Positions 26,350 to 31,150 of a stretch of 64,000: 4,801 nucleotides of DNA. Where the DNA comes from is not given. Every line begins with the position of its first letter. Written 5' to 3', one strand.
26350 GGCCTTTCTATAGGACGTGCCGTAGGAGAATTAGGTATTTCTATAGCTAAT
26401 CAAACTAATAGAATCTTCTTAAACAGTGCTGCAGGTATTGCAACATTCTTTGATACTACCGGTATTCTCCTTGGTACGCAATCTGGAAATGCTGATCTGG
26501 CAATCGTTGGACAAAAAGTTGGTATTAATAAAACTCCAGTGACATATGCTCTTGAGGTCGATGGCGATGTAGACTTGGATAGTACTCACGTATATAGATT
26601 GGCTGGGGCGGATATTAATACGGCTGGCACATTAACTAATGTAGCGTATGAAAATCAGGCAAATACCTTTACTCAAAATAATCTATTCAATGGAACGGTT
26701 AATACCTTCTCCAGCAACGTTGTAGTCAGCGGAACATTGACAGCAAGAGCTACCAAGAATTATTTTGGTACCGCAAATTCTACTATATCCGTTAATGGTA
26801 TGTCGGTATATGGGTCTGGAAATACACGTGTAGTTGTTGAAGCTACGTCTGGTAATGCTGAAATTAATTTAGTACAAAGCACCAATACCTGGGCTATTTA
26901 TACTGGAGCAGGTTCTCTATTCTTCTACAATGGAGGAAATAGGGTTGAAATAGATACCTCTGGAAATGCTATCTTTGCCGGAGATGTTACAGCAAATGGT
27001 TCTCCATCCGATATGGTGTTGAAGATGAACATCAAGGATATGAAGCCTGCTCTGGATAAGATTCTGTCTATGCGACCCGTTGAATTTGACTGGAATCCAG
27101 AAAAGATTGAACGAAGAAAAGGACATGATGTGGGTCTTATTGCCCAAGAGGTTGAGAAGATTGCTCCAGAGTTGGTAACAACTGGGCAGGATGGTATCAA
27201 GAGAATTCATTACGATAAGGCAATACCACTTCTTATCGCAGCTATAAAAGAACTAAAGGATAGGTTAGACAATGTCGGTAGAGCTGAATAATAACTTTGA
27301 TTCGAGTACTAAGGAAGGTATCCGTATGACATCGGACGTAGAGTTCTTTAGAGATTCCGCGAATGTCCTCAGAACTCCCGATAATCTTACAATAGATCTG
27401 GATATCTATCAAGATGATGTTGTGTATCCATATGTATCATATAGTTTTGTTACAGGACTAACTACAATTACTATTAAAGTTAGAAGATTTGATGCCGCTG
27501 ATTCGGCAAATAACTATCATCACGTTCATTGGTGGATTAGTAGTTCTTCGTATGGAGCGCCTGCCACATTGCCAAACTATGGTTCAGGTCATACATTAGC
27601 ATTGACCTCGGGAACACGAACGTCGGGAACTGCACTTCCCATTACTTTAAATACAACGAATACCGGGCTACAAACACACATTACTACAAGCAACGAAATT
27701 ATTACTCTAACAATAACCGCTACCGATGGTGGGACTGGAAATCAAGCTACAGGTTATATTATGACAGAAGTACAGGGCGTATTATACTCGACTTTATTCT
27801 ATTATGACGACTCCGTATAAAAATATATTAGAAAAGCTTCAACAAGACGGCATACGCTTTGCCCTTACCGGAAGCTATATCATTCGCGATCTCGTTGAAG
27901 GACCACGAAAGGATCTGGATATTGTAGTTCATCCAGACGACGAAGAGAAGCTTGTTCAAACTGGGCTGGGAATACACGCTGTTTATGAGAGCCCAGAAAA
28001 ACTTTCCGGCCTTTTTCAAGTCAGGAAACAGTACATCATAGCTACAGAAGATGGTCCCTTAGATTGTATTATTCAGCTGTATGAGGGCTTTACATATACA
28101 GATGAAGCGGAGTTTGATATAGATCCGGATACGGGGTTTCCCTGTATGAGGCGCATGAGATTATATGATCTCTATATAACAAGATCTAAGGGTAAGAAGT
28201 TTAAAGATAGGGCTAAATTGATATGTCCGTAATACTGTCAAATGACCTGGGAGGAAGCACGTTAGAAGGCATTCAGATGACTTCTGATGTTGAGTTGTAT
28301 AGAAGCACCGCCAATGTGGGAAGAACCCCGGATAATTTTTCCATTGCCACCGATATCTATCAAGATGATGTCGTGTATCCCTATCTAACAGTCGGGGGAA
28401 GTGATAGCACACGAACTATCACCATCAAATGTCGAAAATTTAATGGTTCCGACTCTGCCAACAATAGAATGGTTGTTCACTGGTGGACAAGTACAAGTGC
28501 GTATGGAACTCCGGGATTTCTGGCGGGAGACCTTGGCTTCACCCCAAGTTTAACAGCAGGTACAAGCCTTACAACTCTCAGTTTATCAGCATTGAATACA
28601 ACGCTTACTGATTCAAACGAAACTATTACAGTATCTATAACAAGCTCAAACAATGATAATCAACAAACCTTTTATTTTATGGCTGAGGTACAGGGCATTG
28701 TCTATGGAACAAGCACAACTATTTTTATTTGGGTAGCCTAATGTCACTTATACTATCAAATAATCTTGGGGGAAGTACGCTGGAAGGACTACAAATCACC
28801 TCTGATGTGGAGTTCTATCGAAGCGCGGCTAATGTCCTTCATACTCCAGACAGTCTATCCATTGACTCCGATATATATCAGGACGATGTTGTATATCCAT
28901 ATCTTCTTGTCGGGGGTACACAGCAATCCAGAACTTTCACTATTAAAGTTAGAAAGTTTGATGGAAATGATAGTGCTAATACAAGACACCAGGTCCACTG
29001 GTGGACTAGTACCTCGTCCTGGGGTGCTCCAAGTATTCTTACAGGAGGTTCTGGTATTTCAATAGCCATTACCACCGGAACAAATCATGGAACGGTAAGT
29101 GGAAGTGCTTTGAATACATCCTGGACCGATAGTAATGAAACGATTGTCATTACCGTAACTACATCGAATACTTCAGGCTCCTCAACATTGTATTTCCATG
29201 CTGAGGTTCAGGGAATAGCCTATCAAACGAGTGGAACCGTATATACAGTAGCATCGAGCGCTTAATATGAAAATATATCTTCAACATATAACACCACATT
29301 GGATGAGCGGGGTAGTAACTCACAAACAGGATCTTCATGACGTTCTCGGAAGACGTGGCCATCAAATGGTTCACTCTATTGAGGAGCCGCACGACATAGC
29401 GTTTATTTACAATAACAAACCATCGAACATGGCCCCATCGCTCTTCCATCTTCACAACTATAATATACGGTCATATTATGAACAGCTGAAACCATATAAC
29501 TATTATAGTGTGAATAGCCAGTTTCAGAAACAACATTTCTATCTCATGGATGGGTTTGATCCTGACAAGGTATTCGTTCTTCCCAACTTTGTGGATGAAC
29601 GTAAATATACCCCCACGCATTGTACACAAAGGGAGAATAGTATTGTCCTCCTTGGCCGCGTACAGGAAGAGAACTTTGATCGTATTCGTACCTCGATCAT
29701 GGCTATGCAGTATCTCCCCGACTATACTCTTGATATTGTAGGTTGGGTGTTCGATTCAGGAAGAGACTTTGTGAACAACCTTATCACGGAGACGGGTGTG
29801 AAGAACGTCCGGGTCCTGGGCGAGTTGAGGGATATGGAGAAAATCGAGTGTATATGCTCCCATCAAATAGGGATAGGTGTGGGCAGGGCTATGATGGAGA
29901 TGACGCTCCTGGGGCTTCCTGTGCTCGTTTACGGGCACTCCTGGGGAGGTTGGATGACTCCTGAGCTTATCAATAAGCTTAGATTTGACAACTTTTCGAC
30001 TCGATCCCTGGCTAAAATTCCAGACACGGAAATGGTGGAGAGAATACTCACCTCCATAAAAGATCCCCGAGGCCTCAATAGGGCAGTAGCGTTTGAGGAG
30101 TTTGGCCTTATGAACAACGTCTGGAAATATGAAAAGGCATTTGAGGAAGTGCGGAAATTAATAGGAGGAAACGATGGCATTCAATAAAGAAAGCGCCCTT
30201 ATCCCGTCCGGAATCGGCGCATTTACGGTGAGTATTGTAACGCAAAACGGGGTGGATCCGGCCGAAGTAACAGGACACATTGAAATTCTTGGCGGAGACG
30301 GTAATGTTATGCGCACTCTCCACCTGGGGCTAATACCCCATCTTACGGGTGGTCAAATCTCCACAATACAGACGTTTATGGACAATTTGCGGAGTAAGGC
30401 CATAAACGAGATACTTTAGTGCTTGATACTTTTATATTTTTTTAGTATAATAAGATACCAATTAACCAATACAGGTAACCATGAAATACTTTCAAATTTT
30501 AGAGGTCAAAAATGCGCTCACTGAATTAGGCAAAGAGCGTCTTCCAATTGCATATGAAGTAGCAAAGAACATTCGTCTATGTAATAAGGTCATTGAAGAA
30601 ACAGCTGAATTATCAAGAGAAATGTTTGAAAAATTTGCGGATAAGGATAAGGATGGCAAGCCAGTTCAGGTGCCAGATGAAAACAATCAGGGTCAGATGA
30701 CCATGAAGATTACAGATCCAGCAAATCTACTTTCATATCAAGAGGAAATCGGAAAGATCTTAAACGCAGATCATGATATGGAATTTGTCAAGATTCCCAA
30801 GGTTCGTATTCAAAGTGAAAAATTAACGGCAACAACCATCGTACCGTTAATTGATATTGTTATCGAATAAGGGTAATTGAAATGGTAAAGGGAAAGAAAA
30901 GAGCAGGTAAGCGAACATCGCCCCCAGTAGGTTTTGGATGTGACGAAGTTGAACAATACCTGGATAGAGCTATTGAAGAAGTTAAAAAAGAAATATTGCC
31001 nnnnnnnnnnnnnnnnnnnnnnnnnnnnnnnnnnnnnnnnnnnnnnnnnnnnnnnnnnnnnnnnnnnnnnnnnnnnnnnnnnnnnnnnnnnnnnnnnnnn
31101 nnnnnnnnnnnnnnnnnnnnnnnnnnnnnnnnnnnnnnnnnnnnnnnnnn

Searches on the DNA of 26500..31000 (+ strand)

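Call 6: search_dna_similar(query=window:26500-31000:+, collection=phages, mode=distant, max_rows=20)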
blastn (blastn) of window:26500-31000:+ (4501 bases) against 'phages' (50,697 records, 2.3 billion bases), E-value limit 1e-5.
No match.
